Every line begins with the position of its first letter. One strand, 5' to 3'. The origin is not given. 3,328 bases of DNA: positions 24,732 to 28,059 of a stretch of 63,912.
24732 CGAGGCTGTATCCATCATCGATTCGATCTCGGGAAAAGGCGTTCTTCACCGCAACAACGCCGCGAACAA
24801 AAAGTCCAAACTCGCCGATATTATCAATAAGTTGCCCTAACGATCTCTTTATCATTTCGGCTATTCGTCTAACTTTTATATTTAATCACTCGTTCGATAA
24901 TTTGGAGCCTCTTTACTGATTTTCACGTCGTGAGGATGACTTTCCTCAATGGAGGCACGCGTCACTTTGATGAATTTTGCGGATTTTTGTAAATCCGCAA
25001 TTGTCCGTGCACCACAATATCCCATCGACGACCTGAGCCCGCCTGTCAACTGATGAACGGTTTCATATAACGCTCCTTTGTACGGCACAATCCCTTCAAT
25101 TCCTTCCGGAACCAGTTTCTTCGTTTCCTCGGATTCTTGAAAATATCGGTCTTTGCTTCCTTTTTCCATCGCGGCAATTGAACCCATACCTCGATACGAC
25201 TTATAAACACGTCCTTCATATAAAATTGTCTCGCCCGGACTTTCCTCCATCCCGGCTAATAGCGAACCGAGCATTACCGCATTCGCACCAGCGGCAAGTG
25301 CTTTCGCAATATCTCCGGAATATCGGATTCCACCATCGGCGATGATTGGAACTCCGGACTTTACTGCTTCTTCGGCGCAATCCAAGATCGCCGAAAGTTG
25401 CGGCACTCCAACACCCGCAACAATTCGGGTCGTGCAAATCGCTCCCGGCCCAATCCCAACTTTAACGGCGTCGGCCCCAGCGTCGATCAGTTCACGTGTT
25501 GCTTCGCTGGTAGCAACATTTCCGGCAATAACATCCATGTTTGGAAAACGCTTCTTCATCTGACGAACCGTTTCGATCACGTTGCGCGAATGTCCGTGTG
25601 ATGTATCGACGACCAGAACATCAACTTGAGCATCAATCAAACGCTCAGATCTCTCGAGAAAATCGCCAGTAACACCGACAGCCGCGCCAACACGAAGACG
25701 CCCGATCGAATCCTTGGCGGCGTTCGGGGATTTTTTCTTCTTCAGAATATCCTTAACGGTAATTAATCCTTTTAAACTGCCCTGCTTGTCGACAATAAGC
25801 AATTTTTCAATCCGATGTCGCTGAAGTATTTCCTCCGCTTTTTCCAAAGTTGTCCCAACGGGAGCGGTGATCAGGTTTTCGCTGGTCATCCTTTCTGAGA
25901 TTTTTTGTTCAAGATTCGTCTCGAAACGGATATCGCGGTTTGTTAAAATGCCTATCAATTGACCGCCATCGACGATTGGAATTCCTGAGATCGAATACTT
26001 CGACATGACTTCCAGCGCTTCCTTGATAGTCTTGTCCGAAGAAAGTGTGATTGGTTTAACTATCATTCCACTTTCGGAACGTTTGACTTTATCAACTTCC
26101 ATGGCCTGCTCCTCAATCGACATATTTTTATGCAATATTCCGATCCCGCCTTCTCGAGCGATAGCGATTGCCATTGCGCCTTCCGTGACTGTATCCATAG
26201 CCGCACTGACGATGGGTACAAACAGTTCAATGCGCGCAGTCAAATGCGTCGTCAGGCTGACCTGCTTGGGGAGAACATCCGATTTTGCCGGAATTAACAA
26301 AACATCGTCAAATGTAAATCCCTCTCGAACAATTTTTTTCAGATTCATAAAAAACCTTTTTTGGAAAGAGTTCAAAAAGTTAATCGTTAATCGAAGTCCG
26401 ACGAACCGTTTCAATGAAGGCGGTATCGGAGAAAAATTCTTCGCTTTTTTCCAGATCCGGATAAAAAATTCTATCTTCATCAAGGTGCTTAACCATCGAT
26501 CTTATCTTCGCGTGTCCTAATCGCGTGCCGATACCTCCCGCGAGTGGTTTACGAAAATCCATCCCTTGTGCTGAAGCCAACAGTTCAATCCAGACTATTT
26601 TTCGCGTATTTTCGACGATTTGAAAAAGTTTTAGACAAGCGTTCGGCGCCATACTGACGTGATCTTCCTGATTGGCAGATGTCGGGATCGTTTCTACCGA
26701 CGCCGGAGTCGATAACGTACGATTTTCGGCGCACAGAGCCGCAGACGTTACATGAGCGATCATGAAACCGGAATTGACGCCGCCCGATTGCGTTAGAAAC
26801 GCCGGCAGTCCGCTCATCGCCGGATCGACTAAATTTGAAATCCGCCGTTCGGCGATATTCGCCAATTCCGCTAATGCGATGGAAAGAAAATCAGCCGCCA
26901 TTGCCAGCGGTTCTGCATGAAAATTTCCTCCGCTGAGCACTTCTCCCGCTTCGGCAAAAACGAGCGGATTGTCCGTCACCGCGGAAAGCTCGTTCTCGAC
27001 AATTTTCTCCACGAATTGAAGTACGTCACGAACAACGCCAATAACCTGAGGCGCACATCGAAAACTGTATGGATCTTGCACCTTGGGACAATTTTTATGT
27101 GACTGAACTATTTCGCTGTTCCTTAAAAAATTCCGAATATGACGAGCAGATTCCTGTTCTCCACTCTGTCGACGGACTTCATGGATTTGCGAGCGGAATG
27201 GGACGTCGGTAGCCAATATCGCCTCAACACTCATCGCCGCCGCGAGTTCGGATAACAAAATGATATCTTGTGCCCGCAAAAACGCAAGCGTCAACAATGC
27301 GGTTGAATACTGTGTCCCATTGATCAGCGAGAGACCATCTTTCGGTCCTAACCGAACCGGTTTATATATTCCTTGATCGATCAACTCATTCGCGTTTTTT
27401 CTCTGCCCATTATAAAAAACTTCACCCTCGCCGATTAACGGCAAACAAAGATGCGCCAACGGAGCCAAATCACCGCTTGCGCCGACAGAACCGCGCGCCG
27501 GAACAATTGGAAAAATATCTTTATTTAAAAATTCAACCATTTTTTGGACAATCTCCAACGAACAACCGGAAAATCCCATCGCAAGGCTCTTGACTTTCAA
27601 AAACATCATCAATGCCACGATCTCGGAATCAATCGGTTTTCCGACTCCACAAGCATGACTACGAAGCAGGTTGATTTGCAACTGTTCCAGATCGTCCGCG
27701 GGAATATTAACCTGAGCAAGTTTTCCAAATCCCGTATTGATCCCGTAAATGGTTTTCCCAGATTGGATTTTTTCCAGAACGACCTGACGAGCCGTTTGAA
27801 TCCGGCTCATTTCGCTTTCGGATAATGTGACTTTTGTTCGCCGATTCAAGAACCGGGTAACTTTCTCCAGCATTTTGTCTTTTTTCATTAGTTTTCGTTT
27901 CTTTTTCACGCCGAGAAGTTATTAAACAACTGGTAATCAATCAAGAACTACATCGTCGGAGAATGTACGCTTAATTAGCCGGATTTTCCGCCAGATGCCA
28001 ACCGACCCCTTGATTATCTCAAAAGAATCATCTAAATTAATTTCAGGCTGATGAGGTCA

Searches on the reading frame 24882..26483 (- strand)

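Call 86: search_protein_families(library=pfam, proteins=[window:24882-26483:-], max_evalue=0.00001)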
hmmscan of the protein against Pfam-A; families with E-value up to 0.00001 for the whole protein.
window:24882-26483:- (533 aa): 4 families
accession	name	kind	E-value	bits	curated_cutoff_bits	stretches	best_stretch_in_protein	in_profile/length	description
PF00478.31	IMPDH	-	1.2e-165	551.1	25.6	1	55-518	1-345/345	IMP dehydrogenase / GMP reductase domain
PF00571.33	CBS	-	8.6e-24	84.1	24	2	140-186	5-52/57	CBS domain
PF03060.21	NMO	-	6.9e-14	52.4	28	1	254-420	81-236/331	Nitronate monooxygenase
PF01070.24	FMN_dh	-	9.4e-10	38.5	24.9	1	305-407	209-303/350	FMN-dependent dehydrogenase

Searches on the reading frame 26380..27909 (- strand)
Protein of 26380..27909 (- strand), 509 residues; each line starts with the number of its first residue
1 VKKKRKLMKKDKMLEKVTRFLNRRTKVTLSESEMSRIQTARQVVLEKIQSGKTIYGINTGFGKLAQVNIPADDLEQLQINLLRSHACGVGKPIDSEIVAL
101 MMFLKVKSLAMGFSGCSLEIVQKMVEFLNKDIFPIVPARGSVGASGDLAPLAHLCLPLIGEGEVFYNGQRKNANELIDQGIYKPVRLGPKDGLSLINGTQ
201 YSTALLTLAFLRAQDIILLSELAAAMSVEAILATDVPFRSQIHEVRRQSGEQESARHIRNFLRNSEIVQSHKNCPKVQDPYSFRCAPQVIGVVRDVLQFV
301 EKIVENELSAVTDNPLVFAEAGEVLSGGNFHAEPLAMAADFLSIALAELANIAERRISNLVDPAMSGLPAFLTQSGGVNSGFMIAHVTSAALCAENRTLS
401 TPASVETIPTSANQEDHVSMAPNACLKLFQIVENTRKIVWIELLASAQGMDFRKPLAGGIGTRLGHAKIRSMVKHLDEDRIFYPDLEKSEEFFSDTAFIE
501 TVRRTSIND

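Call 86: search_protein_families(library=pfam, proteins=[window:26380-27909:-], max_evalue=0.00001)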
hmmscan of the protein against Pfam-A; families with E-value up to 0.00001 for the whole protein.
window:26380-27909:- (509 aa): 1 family
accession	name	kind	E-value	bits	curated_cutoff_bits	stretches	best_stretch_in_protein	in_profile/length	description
PF00221.24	Lyase_aromatic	-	4e-184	613.1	27.3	1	14-470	3-465/466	Aromatic amino acid lyase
